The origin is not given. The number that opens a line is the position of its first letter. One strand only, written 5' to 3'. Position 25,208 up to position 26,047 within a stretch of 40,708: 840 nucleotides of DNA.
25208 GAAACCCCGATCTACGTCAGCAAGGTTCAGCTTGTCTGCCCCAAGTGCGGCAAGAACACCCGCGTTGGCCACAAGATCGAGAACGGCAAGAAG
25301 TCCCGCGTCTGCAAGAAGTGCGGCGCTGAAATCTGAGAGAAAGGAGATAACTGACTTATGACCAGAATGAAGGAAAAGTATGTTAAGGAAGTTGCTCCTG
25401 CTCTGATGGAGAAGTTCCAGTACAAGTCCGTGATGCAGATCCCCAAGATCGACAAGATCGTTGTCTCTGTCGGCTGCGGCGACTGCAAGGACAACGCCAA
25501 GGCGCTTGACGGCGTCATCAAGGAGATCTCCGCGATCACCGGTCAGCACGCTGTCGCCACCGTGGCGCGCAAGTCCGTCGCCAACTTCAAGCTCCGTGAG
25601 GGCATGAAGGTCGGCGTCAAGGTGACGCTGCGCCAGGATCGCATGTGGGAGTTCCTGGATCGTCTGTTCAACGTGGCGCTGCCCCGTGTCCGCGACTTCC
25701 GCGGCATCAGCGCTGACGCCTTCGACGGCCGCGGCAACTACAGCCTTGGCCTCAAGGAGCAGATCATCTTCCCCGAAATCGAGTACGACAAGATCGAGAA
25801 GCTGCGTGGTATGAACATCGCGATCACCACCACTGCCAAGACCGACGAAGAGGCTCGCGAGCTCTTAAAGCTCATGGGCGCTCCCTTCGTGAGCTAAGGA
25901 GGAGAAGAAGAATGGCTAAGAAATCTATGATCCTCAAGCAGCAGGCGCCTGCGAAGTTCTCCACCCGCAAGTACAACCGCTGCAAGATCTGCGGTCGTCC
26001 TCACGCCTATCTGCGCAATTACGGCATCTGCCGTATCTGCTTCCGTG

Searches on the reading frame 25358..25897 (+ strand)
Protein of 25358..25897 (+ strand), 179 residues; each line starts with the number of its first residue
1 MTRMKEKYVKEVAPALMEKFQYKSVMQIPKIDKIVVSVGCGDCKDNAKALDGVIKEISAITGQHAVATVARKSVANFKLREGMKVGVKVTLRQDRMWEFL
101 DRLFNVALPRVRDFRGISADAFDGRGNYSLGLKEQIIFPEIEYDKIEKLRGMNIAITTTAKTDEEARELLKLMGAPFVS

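Call 86: search_protein_families(library=pfam, proteins=[window:25358-25897:+], max_evalue=0.001)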
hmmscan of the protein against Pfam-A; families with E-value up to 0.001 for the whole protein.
window:25358-25897:+ (179 aa): 2 families
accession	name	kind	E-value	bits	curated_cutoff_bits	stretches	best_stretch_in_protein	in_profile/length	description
PF00673.26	Ribosomal_L5_C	-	2.5e-42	143.4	27.8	1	84-177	1-94/94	ribosomal L5P family C-terminus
PF00281.24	Ribosomal_L5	-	1.5e-22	80.1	34.9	1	24-80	1-57/57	Ribosomal protein L5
